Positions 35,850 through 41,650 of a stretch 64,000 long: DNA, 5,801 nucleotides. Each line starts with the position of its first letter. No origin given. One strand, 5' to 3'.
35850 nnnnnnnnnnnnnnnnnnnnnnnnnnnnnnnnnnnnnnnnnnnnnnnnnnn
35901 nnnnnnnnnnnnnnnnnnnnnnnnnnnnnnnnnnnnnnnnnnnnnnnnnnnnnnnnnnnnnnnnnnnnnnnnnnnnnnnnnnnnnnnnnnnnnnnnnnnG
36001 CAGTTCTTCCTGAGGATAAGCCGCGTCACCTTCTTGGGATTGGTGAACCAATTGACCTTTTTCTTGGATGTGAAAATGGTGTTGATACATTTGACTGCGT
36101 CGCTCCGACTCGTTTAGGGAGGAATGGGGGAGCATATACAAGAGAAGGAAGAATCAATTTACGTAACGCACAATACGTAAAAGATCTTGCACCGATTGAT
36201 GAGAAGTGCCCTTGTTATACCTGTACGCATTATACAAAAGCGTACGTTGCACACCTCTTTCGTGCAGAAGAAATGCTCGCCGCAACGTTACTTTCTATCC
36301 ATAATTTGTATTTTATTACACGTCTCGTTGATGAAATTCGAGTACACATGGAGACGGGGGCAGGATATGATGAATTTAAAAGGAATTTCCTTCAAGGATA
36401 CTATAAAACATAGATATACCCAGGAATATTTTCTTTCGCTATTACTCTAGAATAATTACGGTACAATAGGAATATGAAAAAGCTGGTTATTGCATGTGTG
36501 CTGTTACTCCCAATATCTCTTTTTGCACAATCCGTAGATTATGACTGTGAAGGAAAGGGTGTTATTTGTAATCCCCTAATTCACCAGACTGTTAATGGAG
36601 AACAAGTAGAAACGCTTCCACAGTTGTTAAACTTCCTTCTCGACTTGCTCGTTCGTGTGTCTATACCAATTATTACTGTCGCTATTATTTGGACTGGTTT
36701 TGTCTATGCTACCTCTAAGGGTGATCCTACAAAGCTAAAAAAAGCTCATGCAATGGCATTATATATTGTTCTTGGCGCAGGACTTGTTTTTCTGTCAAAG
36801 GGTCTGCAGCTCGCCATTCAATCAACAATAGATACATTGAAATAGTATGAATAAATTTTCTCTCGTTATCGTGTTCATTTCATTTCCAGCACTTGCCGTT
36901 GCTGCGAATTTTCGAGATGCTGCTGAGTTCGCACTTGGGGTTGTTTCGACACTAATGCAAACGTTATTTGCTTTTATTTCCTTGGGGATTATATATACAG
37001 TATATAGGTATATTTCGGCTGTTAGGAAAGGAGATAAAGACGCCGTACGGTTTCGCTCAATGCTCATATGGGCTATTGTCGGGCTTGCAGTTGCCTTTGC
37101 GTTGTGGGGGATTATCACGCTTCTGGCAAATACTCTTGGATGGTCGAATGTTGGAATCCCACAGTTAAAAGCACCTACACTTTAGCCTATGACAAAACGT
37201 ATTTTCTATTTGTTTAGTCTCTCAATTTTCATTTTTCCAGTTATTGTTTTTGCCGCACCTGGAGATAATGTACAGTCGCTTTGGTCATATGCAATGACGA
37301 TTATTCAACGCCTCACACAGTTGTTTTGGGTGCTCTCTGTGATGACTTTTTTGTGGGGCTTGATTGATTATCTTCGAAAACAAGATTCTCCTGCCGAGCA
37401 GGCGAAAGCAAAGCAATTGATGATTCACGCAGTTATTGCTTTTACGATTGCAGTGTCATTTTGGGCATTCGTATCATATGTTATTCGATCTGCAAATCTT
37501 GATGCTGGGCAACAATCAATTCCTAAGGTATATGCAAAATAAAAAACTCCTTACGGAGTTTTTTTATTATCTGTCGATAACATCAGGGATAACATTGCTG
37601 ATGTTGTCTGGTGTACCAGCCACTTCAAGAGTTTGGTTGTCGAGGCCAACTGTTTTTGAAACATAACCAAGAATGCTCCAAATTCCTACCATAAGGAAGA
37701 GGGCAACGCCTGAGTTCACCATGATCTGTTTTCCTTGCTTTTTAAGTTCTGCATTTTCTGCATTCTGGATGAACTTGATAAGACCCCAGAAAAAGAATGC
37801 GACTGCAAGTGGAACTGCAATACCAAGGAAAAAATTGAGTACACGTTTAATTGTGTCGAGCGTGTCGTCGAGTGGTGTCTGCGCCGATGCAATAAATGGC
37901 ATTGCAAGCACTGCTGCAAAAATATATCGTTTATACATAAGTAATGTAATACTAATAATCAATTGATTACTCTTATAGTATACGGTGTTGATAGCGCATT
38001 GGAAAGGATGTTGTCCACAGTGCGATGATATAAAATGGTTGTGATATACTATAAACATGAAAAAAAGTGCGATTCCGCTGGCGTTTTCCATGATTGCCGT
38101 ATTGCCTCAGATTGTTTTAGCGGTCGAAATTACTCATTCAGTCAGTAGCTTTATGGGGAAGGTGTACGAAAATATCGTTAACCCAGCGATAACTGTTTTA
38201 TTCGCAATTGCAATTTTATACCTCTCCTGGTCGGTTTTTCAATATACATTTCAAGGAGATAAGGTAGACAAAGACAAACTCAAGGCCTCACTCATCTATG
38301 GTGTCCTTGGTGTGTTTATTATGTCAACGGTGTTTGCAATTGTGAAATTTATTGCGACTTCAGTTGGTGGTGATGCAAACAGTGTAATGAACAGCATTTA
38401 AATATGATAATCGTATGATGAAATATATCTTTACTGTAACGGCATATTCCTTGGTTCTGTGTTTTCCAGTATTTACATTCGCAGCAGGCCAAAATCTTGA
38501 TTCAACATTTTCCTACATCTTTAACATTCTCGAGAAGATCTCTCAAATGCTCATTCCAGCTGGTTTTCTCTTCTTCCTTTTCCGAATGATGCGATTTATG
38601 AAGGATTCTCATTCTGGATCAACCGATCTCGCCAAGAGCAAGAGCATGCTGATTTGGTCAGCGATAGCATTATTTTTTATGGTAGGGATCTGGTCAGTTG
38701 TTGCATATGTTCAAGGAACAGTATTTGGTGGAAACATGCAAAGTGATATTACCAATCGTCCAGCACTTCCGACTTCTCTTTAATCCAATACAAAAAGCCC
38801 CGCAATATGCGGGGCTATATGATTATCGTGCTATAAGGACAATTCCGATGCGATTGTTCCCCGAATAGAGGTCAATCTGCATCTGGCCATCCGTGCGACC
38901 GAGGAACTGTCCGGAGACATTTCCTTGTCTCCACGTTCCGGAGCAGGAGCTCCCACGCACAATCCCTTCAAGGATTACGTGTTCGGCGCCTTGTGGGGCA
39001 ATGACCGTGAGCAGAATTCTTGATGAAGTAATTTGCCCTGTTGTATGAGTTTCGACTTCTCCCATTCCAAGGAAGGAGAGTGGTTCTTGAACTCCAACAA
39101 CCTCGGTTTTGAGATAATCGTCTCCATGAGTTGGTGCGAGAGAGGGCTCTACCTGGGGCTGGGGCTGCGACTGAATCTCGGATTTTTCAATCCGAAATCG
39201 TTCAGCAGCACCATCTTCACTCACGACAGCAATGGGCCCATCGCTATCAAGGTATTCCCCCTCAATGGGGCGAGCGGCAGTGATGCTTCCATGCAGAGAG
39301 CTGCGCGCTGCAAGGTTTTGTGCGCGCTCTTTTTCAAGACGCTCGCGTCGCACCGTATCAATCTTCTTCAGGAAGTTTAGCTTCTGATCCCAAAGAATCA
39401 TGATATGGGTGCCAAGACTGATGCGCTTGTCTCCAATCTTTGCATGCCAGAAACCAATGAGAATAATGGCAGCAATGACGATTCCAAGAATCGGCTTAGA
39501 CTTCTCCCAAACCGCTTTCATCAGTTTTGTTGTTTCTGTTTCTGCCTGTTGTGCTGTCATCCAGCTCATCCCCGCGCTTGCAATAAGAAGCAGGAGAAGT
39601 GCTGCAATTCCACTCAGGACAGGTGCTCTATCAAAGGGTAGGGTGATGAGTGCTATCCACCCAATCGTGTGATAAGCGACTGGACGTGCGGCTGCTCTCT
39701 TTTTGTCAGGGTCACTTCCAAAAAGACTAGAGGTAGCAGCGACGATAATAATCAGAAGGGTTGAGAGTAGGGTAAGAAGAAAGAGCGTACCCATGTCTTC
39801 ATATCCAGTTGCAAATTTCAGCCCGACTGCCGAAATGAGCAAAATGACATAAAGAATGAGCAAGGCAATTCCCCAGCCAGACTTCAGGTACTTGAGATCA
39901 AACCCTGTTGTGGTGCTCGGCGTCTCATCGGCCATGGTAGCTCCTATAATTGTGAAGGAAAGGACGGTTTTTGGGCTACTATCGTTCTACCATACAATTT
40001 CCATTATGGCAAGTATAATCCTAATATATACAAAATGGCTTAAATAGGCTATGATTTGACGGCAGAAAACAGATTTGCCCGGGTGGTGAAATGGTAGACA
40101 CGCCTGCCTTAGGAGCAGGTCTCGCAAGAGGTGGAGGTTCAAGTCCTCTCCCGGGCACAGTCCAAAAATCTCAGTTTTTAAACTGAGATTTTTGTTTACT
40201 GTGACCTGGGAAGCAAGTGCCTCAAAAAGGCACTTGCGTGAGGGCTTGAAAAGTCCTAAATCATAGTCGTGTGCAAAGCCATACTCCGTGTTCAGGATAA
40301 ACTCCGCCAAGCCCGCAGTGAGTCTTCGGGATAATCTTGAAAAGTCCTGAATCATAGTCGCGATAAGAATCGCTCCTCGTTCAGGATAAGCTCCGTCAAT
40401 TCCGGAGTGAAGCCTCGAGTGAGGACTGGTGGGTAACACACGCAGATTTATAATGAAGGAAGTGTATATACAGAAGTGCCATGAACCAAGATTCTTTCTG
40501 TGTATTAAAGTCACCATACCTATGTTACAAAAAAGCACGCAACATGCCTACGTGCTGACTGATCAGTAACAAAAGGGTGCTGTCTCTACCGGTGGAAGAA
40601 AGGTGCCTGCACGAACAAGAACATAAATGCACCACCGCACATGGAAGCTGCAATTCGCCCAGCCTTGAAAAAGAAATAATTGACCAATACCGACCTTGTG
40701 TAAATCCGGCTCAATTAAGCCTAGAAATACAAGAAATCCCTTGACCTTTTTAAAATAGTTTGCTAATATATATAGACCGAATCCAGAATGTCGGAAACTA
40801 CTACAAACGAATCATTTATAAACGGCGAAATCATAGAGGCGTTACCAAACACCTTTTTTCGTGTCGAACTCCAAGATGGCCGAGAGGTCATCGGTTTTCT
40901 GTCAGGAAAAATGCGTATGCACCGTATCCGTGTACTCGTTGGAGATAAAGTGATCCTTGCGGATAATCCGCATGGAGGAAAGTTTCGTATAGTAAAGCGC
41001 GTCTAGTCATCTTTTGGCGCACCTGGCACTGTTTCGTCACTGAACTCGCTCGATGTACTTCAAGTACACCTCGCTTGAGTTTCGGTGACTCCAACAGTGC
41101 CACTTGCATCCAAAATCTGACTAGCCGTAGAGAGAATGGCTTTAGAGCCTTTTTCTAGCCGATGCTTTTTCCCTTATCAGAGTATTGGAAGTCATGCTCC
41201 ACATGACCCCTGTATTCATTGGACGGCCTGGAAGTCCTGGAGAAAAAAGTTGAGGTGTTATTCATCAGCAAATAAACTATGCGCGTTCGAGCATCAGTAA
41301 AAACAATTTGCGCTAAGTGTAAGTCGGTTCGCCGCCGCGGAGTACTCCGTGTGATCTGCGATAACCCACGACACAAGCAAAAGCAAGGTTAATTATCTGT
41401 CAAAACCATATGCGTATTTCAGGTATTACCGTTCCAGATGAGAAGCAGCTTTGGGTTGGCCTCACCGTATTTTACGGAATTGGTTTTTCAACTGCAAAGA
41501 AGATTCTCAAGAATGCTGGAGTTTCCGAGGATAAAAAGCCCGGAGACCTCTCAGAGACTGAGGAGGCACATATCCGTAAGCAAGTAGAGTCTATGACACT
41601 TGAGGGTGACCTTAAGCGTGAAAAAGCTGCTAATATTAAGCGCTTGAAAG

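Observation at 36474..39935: Tandem array of six paralogous VirB2/TrbC-pilin-like small secreted proteins next to a polytopic membrane protein and a tRNA-Leu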

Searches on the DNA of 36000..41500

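Call 40: search_rna_families(source=window, start=36000, end=41500, threshold=evalue, max_evalue=0.1)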
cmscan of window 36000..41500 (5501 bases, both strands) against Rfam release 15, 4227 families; matches with E-value up to 0.1: 3.
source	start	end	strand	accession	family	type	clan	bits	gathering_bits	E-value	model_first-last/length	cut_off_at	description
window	40077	40157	+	RF00005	tRNA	Gene; tRNA;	CL00001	58.7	29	3.4e-11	1-71/71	no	tRNA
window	40153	40237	+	RF02591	Spy1786666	Gene; sRNA;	-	27.3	64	0.049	1-87/87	no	S. pyogenes small RNA 1786666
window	40076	40157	+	RF01684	mascRNA-menRNA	Gene;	-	26.5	42.5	0.034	1-56/56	no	MALAT1-associated small cytoplasmic RNA/MEN beta RNA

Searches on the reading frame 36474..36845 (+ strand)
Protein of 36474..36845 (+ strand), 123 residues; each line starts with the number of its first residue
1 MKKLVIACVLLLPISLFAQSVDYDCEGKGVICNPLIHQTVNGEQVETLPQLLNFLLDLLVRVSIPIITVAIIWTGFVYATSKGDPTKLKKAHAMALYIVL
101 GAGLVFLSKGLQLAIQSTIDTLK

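Call 4: search_protein_families(library=pfam, proteins=[window:36474-36845:+], max_evalue=1)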
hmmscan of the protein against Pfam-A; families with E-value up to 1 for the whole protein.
window:36474-36845:+ (123 aa): 3 families
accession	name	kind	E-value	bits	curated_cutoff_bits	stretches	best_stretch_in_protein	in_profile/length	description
PF04956.18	TrbC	-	8e-07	29.6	27.9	1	47-110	36-93/98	TrbC/VIRB2 pilin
PF18895.5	T4SS_pilin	-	4.8e-06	27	26.6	1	45-110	2-66/71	Type IV secretion system pilin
PF13268.11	DUF4059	-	0.18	12.7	25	1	48-98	2-49/72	Protein of unknown function (DUF4059)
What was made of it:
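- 36474..36845 (+): P1, 123 aa. This is the most divergent paralog and the TrbC/VirB2-like one. It has a signal peptide, an N-terminal segment with a Cys...Cys-N-P-L motif, and a hairpin with an S-K-G-D-P loop. PF04956 TrbC 29.6 bits (cutoff 27.9) and PF18895 27.0 bits (cutoff 26.6) in call 4.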

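Call 5: search_protein_families(library=ncbifam, proteins=[window:36474-36845:+], max_evalue=1)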
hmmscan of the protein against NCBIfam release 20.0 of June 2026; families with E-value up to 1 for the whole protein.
window:36474-36845:+ (123 aa): 1 family
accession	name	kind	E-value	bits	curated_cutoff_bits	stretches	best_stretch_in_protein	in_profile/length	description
NF045849.1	ICE_MMCAP2_0565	equivalog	0.15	11.7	40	1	66-109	27-70/80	Mbov_0395 family pilin-like conjugal transfer protein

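Call 46: search_solved_structures(query=window:36474-36842:+, max_evalue=10, show_alignments=2)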
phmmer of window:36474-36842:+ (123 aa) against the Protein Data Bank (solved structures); distinct sequences matched with E-value up to 10: 2.
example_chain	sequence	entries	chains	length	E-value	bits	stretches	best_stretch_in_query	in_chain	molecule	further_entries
1ors_C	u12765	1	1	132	0.46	13.8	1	57-110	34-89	potassium channel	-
2kyh_A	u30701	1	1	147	0.64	13.4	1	57-110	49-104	Voltage-gated potassium channel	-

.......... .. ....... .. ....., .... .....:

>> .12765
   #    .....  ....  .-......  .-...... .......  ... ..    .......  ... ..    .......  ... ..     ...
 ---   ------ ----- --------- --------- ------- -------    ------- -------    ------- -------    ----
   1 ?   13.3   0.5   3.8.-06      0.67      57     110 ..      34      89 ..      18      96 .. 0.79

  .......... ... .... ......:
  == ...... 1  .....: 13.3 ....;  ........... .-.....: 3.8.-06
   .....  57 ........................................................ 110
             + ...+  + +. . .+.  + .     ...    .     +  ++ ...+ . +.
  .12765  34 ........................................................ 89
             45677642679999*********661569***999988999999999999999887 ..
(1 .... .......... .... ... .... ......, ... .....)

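Call 86: search_dna_similar(query=window:36474-36842:+, collection=plasmids, mode=protein, max_evalue=0.01, max_rows=12)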
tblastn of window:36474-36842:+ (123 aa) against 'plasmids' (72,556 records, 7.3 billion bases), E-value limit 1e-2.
No match.

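Call 88: search_protein_families(library=phrogs, proteins=[window:36474-36845:+], max_evalue=0.01)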
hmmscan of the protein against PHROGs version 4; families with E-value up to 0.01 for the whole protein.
window:36474-36845:+ (123 aa): 0 families

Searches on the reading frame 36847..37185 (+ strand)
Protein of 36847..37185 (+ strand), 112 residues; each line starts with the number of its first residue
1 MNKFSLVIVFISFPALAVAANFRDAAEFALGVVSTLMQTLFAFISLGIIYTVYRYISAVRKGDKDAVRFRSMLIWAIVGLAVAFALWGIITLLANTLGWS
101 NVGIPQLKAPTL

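Call 4: search_protein_families(library=pfam, proteins=[window:36847-37185:+], max_evalue=1)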
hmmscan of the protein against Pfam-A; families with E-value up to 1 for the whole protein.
window:36847-37185:+ (112 aa): 8 families
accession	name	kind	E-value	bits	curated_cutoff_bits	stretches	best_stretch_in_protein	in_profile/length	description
PF18895.5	T4SS_pilin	-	0.00051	20.5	26.6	1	33-93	5-71/71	Type IV secretion system pilin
PF05875.18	Ceramidase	-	0.0015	18.5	32.5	1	34-90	130-186/259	Ceramidase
PF00810.23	ER_lumen_recept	-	0.0079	17.5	25.6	1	31-85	30-83/143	ER lumen protein retaining receptor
PF06664.17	WLS-like_TM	-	0.035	13.8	28.3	1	28-91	149-210/247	Wntless-like, transmembrane domain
PF20535.3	DUF6750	-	0.041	14.3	27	1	11-104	35-127/128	Family of unknown function (DUF6750)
PF10326.15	7TM_GPCR_Str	-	0.11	12.3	22.4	1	24-93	80-145/307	Serpentine type 7TM GPCR chemoreceptor Str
PF06570.16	DUF1129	-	0.25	11.4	29.1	1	7-97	88-175/207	Protein of unknown function (DUF1129)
PF13273.12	DUF4064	-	0.54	10.9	32.1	1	26-93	4-76/102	Protein of unknown function (DUF4064)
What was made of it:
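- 36847..37185 (+): P2, 112 aa pilin-like paralog, 1 bp after P1 (same operon). PF18895 20.5 bits, E 5e-4, top hit but below cutoff (call 4).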

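Call 5: search_protein_families(library=ncbifam, proteins=[window:36847-37185:+], max_evalue=1)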
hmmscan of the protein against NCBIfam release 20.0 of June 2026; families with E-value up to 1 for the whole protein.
window:36847-37185:+ (112 aa): 1 family
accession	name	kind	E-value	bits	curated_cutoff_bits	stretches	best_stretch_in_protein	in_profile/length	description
NF007583.0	PRK10218.1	equivalog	0.24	9.3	1260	1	45-89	461-504/607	ribosome-dependent GTPase TypA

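Call 88: search_protein_families(library=phrogs, proteins=[window:36847-37185:+], max_evalue=0.01)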
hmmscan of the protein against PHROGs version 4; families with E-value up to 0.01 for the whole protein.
window:36847-37185:+ (112 aa): 0 families

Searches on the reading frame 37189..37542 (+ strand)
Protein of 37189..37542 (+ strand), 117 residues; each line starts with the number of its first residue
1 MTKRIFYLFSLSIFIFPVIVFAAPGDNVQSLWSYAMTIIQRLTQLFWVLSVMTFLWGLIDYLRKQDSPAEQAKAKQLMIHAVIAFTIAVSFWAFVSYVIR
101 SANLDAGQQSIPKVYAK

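Call 4: search_protein_families(library=pfam, proteins=[window:37189-37542:+], max_evalue=1)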
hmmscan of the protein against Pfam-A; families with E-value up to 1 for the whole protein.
window:37189-37542:+ (117 aa): 7 families
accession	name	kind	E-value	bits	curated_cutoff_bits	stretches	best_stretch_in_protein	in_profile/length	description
PF18895.5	T4SS_pilin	-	2.3e-08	34.4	26.6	1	37-98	7-71/71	Type IV secretion system pilin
PF04109.21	ATG9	-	0.0043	16.5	27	1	31-99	25-94/478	Autophagy protein ATG9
PF07695.17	7TMR-DISM_7TM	-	0.0089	16.4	29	1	4-97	29-121/205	7TM diverse intracellular signalling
PF00487.30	FA_desaturase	-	0.03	14.5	29.7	1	29-97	89-155/253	Fatty acid desaturase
PF14965.11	BRI3BP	-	0.044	13.8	27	1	38-89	96-147/179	Negative regulator of p53/TP53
PF10864.13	DUF2663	-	0.07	13.9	25.2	1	6-71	25-83/127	Protein of unknown function (DUF2663)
PF02656.20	DUF202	-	0.23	12.3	23.4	0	43-65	44-66/68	Domain of unknown function (DUF202)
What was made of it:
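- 37189..37542 (+): P3, 117 aa pilin-like paralog, 3 bp after P2. PF18895 34.4 bits, E 2.3e-8 (call 4).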

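Call 5: search_protein_families(library=ncbifam, proteins=[window:37189-37542:+], max_evalue=1)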
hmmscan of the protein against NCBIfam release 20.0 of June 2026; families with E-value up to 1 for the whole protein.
window:37189-37542:+ (117 aa): 4 families
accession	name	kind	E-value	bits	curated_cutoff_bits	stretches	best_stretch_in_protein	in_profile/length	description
NF033883.1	conj_TraQ_IncI1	equivalog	0.00059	19.8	80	1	26-102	1-77/175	conjugal transfer protein TraQ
NF045849.1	ICE_MMCAP2_0565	equivalog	0.0011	18.6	40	1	27-100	8-78/80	Mbov_0395 family pilin-like conjugal transfer protein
NF045848.1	MMCAP2_0566_fam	domain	0.16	11.2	90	1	2-109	211-319/322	MMCAP2_0566 family conjugal transfer protein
NF010318.0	PRK13755.1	equivalog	0.19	12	170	0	76-108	102-134/140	organomercurial transporter MerC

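Call 88: search_protein_families(library=phrogs, proteins=[window:37189-37542:+], max_evalue=0.01)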
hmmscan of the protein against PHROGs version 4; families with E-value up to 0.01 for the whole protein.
window:37189-37542:+ (117 aa): 0 families
